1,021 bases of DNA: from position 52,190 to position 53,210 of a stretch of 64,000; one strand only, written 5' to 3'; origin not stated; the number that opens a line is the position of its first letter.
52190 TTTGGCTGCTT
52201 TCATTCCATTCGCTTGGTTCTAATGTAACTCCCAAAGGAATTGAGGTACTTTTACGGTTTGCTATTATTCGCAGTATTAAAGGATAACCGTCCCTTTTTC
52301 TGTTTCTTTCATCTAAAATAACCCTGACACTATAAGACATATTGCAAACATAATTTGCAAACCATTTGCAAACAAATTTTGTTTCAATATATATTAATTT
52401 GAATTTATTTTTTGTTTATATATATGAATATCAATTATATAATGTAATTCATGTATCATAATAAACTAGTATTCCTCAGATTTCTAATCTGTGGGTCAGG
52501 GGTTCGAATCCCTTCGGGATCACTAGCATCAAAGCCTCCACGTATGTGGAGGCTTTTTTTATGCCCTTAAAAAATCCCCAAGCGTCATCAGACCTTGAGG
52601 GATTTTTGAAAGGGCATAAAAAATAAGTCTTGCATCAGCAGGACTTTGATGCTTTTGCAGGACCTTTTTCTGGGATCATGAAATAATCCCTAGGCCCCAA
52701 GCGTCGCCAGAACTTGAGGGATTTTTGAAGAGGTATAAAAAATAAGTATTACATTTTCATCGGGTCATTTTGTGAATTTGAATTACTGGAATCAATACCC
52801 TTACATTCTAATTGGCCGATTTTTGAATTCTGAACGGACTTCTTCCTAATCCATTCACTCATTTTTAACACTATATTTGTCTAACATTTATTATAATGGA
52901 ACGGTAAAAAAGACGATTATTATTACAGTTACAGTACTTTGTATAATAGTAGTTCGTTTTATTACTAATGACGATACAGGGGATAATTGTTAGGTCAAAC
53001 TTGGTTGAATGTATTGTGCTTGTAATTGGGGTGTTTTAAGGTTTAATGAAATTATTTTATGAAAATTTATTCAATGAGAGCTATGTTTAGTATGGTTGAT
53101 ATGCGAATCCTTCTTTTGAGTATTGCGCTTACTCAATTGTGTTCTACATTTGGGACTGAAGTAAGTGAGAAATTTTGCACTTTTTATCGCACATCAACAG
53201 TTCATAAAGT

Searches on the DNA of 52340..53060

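Call 84: search_rna_families(source=window, start=52340, end=53060, threshold=evalue, max_evalue=1, show_alignments=2)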
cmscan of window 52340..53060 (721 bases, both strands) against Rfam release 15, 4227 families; matches with E-value up to 1: 15.
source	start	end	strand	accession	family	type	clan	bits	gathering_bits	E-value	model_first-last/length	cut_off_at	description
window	52450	52562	+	RF01859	Phe_leader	Cis-reg; leader;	-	32.9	55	0.0015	1-125/125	no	Phenylalanine leader peptide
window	52528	52636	-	RF01859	Phe_leader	Cis-reg; leader;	-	32.8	55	0.0016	1-125/125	no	Phenylalanine leader peptide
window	52524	52588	-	RF02063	STnc350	Gene; sRNA;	-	26.3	60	0.015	1-68/68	no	Salmonella enterica sRNA STnc350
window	52441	52561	+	RF02435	SpF41_sRNA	Gene; sRNA;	-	24.7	52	0.17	1-105/105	no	Streptococcus sRNA SpF41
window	52410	52567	+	RF02860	Arrc14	Gene; sRNA;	-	23.6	99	0.4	1-167/167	no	Actinobacillus sRNA 14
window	52475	52560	+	RF00079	OmrA-B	Gene; sRNA;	-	23.3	40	0.052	1-87/87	no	OmrA-B family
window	52554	52624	-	RF03578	mir-3910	Gene; miRNA;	-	23.1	95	0.053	1-82/82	no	mir-3910 microRNA precursor family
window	52498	52616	-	RF01661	ceN92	Gene; snRNA; snoRNA; HACA-box;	-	23.1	50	0.4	1-126/126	no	Caenorhabditis snoRNA ceN92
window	52554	52624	+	RF03578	mir-3910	Gene; miRNA;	-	22.2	95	0.095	1-82/82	no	mir-3910 microRNA precursor family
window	52463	52522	+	RF00005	tRNA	Gene; tRNA;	CL00001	21.8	29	0.064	1-71/71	no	tRNA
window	52384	52567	+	RF00124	IS102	Gene; sRNA;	-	21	46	0.35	1-206/206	no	IS102 RNA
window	52555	52623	-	RF04211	MIR5185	Gene; miRNA;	-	19.6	101.7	0.45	18-98/111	no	MIR5185 microRNA precursor family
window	52532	52609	-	RF02236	asX2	Gene; sRNA;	-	17.9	70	0.71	1-87/87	no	Xanthomonas sRNA asX2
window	52484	52516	-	RF04351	Plastid-psbl-rps4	Cis-reg;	-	17.8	68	0.66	1-53/53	no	Plastid-psbl-rps4 3UTR RNA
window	52556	52622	+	RF04133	MIR2646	Gene; miRNA;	-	16.5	245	0.45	1-256/256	no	MIR2646 microRNA precursor family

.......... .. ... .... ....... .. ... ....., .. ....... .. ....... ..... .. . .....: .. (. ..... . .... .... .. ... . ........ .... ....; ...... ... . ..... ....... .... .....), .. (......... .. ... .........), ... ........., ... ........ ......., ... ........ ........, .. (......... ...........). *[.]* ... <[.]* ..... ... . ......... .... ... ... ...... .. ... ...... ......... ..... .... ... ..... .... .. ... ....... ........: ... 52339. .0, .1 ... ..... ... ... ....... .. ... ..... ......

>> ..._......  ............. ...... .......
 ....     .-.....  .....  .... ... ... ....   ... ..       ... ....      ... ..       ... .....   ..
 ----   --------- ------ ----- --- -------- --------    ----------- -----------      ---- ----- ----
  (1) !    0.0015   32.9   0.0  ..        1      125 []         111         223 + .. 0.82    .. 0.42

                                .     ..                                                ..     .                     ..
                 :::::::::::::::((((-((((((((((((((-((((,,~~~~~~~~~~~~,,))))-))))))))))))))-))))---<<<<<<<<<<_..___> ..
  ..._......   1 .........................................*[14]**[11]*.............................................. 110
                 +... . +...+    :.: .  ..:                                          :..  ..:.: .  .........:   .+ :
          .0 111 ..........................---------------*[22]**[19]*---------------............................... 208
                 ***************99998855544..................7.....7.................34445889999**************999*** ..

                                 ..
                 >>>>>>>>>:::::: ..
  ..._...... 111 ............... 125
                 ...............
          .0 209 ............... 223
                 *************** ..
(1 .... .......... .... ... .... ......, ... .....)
